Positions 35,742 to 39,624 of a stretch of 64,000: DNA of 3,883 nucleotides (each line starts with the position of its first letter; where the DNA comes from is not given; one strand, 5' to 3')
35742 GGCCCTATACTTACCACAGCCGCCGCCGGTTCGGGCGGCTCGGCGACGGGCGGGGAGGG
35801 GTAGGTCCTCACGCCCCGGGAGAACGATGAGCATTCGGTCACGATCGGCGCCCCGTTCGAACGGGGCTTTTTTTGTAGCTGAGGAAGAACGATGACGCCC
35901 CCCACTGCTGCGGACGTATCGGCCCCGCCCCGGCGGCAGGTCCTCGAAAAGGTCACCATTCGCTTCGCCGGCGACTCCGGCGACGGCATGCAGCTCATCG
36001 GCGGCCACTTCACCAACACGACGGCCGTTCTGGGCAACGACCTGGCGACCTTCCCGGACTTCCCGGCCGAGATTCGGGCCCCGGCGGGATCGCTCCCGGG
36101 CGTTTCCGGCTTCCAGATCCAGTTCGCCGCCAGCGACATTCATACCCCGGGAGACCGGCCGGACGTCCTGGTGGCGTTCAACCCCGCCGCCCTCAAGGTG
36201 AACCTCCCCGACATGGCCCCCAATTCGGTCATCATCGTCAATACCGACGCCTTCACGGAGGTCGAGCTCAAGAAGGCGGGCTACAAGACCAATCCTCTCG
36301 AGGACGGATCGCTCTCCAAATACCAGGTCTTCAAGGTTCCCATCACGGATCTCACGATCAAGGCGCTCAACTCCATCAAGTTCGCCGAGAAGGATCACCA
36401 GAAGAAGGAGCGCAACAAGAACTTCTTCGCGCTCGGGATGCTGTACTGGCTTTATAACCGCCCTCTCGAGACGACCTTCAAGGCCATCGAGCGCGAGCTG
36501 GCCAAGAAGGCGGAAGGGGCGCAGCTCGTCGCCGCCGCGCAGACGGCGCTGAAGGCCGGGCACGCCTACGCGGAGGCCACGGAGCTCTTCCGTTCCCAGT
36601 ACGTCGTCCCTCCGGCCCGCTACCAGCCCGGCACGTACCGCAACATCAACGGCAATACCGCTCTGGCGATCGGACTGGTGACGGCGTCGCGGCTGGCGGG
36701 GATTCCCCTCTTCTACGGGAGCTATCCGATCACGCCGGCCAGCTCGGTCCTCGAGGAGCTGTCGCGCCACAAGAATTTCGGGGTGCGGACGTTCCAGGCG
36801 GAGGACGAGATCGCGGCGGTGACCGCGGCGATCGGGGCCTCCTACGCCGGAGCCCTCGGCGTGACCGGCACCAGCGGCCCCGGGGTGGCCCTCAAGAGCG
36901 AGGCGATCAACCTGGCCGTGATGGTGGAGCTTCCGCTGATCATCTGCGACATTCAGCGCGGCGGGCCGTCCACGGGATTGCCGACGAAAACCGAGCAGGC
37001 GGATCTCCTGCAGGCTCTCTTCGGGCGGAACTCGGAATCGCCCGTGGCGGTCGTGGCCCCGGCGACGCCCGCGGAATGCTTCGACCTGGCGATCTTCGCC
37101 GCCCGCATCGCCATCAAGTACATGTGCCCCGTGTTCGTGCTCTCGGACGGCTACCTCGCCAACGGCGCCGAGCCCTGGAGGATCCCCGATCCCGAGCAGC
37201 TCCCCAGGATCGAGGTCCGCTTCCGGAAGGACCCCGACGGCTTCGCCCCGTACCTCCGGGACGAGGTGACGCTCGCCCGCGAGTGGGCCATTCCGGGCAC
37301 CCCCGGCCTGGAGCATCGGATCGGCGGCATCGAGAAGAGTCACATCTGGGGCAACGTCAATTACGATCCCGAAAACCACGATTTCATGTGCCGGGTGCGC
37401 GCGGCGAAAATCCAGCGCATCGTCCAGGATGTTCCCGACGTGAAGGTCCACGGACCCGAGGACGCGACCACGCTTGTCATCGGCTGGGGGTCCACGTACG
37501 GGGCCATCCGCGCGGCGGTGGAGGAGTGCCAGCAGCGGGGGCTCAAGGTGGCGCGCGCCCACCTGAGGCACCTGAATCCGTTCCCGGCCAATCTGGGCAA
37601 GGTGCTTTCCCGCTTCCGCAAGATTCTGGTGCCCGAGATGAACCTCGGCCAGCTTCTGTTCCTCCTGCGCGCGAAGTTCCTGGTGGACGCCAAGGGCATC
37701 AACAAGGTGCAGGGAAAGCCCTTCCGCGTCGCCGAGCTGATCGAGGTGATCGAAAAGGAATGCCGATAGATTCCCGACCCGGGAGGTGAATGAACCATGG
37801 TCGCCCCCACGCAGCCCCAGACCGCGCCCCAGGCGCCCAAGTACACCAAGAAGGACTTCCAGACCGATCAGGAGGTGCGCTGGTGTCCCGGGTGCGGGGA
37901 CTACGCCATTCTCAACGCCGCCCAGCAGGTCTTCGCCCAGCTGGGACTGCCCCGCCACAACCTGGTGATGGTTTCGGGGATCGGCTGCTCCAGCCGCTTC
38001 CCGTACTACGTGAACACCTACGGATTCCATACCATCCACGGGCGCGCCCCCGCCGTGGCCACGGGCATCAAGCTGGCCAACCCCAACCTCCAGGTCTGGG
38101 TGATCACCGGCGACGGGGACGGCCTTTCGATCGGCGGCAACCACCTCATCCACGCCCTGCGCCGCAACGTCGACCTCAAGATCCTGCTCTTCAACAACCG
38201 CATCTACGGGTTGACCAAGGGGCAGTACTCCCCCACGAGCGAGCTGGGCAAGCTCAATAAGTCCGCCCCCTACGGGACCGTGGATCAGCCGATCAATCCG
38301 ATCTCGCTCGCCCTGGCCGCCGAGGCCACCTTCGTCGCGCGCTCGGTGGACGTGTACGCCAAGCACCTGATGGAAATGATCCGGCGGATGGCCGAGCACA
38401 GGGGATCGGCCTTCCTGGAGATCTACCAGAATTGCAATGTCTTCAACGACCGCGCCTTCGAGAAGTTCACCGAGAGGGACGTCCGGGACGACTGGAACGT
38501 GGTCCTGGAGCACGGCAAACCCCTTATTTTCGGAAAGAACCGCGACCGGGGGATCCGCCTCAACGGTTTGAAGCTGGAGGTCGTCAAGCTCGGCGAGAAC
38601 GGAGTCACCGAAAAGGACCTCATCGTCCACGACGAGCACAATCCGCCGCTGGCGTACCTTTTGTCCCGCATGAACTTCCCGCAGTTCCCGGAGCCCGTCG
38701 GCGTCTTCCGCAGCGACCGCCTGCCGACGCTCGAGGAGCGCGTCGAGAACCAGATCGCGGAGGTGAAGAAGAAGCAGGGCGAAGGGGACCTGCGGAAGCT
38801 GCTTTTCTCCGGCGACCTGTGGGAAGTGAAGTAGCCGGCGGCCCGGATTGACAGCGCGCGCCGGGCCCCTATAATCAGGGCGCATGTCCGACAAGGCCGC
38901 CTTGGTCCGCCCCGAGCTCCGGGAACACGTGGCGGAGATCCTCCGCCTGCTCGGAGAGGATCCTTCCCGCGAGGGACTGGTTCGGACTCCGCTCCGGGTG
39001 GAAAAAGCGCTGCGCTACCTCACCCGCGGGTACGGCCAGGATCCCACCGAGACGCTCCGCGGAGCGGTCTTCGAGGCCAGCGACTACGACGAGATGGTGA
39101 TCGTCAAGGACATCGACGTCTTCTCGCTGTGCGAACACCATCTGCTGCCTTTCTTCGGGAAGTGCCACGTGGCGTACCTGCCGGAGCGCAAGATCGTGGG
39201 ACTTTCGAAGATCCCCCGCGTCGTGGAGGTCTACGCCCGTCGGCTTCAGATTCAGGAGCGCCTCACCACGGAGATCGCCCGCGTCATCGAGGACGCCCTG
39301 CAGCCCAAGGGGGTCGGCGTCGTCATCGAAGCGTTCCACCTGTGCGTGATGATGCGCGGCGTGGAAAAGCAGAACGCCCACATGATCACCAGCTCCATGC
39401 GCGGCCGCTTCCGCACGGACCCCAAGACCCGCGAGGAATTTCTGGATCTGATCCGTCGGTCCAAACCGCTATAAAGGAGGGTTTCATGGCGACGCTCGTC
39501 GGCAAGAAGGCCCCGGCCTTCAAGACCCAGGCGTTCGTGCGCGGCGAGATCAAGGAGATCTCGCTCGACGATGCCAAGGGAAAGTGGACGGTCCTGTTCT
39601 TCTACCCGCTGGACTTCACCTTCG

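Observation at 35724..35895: korAB leader: consensus-like promoter, 22-codon uORF coupled to the korA start, and an intrinsic terminator inside the uORF (attenuator-like architecture)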

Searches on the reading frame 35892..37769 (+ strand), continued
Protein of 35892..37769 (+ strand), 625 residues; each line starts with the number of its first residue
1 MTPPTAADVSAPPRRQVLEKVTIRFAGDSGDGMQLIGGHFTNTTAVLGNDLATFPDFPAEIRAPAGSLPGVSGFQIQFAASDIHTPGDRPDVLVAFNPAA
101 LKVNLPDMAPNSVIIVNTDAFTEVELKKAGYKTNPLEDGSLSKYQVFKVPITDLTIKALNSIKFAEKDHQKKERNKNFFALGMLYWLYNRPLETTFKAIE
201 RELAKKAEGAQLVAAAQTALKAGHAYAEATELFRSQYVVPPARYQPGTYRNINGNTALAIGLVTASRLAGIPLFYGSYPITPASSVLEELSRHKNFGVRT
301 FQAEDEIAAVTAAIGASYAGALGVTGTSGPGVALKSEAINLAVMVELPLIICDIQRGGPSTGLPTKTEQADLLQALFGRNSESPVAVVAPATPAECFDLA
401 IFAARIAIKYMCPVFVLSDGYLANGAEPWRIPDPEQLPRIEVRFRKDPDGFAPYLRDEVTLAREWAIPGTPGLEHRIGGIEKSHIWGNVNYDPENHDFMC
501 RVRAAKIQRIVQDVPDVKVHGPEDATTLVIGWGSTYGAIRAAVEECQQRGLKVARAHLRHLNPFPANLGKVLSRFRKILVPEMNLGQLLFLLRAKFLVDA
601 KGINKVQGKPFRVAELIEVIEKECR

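Call 60: search_protein_families(library=ncbifam, proteins=[window:35892-37769:+])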
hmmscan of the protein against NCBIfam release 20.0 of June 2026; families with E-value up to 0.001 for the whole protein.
window:35892-37769:+ (625 aa): 12 families
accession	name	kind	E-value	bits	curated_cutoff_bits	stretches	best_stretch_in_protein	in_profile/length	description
TIGR03710.1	OAFO_sf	subfamily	1.1e-191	638.3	482.75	1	21-619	2-560/561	2-oxoacid:acceptor oxidoreductase subunit alpha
NF006412.0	PRK08659.1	equivalog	3.6e-76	256.8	411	1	252-623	8-376/378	2-oxoacid:acceptor oxidoreductase subunit alpha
NF041170.1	Oxoac_fdxalpha_Archa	equivalog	4.7e-66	223.4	800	1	161-622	153-621/636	2-oxoacid:ferredoxin oxidoreductase subunit alpha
NF007206.0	PRK09627.1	equivalog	5.7e-56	190.1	579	1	273-621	22-373/375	2-oxoglutarate synthase subunit alpha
NF005507.0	PRK07119.1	subfamily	2.6e-45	154.8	399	1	252-622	7-347/352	3-methyl-2-oxobutanoate dehydrogenase subunit VorB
NF040682.1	PorA_Arch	equivalog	7.6e-17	61.3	550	1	274-437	23-186/387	pyruvate synthase subunit PorA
NF007201.0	PRK09622.1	equivalog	2.6e-16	59.5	590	1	267-423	24-178/405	2-oxoacid:ferredoxin oxidoreductase subunit alpha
NF006232.0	PRK08366.1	equivalog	9.9e-16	57.3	646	2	275-357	28-113/394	2-ketoisovalerate ferredoxin oxidoreductase subunit alpha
NF045764.1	PhenlGlyoxDHPadG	equivalog_domain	1.4e-13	50.1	700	1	253-435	6-183/398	NADH-dependent phenylglyoxylate dehydrogenase subunit alpha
NF006233.0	PRK08367.1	equivalog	2.4e-11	43.1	625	1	273-436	23-186/394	pyruvate ferredoxin oxidoreductase subunit alpha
NF045791.1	OxalOxredalpha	equivalog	8.6e-10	38.2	500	1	250-436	5-186/395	oxalate oxidoreductase subunit alpha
TIGR03336.1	IOR_alpha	equivalog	0.00026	19.4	650.9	1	254-417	7-160/595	indolepyruvate ferredoxin oxidoreductase subunit alpha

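Call 61: find_encoding_contigs(protein=P0016, flank=2500, max_places=1)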
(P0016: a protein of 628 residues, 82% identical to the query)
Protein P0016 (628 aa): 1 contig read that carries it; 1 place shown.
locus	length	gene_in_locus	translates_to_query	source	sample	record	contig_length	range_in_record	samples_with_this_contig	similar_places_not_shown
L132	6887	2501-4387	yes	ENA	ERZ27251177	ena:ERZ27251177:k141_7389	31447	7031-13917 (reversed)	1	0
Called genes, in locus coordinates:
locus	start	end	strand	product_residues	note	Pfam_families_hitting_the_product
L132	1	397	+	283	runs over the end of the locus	-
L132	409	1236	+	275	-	PF04055:Radical_SAM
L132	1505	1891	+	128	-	-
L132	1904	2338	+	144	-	-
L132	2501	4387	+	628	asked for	PF01558:POR, PF01855:POR_N, PF17147:PFOR_II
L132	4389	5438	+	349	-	PF02775:TPP_enzyme_C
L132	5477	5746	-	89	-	PF02517:Rce1-like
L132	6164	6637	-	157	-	-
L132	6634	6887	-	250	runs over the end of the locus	PF00404:Dockerin_1 (weak)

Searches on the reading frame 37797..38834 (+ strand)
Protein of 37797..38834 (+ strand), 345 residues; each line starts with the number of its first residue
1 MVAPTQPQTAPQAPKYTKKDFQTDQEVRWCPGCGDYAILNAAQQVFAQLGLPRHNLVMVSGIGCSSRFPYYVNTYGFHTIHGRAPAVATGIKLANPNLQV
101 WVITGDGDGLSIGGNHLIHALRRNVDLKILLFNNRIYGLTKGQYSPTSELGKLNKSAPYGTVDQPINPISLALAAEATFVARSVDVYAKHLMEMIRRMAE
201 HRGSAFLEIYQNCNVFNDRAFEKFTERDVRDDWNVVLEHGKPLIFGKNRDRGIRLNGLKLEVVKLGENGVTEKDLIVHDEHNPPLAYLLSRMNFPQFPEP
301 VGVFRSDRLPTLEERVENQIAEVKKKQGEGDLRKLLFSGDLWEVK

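Call 6: search_protein_families(library=pfam, proteins=[window:37797-38834:+])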
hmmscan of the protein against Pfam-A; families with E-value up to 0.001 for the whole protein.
window:37797-38834:+ (345 aa): 1 family
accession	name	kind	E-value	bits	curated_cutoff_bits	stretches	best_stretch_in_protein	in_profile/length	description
PF02775.26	TPP_enzyme_C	-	1e-32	113.4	21.9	1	62-209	2-151/151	Thiamine pyrophosphate enzyme, C-terminal TPP binding domain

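Call 60: search_protein_families(library=ncbifam, proteins=[window:37797-38834:+])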
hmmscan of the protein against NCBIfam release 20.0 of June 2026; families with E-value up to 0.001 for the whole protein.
window:37797-38834:+ (345 aa): 27 families (the best 25 are shown)
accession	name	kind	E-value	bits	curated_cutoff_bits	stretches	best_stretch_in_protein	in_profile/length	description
TIGR02177.1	PorB_KorB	subfamily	2e-79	267.1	261.9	1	28-225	2-199/286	2-oxoacid:acceptor oxidoreductase, beta subunit, pyruvate/2-ketoisovalerate family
NF008820.0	PRK11866.1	equivalog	1.1e-78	264.6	402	1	17-224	5-213/287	2-oxoacid ferredoxin oxidoreductase subunit beta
NF041171.1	Oxoac_fdxbeta_Archa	equivalog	8.8e-76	255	423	1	27-229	3-205/296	2-oxoacid:ferredoxin oxidoreductase subunit beta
NF008821.0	PRK11869.1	equivalog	3.6e-64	216.4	438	1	22-219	9-206/286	2-oxoacid ferredoxin oxidoreductase subunit beta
NF007207.0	PRK09628.1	equivalog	5.1e-61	206.7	364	1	27-219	16-208/277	2-oxoglutarate ferredoxin oxidoreductase subunit beta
NF008819.1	PRK11865.1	equivalog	1.2e-12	47.7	405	1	28-214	19-213/300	pyruvate synthase subunit PorB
TIGR03336.1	IOR_alpha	equivalog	3.7e-09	35.5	650.9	1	28-230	357-548/595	indolepyruvate ferredoxin oxidoreductase subunit alpha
NF008818.0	PRK11864.1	subfamily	1.1e-07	31.3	405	1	30-214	21-209/300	3-methyl-2-oxobutanoate dehydrogenase subunit beta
TIGR03846.1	sulfopy_beta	equivalog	2.9e-07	30.6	221.5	1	57-166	16-132/182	sulfopyruvate decarboxylase subunit beta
NF006525.0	PRK08979.1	equivalog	5e-06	25.2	1084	1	71-141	414-482/572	acetolactate synthase 3 large subunit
NF004772.0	PRK06112.1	subfamily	8e-06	24.4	673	1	87-212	445-560/578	acetolactate synthase catalytic subunit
NF045792.1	OxalOxredbeta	equivalog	1e-05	24.8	590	1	96-213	100-225/311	oxalate oxidoreductase subunit beta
NF004813.0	PRK06163.1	equivalog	2.6e-05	24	240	1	82-149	60-127/202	hypothetical protein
TIGR04377.1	myo_inos_iolD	equivalog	2.6e-05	23.1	715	1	73-178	435-541/616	3D-(3,5/4)-trihydroxycyclohexane-1,2-dione acylhydrolase (decyclizing)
NF006122.0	PRK08266.1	subfamily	2.9e-05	22.8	571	1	74-139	397-461/543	hypothetical protein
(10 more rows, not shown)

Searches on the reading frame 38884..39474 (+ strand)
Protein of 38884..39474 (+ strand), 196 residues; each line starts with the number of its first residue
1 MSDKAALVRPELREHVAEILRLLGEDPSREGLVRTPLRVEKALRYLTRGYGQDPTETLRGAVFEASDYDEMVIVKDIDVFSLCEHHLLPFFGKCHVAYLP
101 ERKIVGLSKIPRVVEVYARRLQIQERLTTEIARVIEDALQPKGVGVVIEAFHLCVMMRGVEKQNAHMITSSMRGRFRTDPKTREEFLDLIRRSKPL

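Call 6: search_protein_families(library=pfam, proteins=[window:38884-39474:+])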
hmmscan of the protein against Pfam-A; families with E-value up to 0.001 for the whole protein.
window:38884-39474:+ (196 aa): 2 families
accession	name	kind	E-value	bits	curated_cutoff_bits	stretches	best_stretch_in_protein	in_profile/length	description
PF01227.27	GTP_cyclohydroI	-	5.1e-76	254.5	27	1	13-191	2-179/179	GTP cyclohydrolase I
PF14489.11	QueF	-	0.0006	20.4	27.3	1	89-146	1-58/81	QueF-like protein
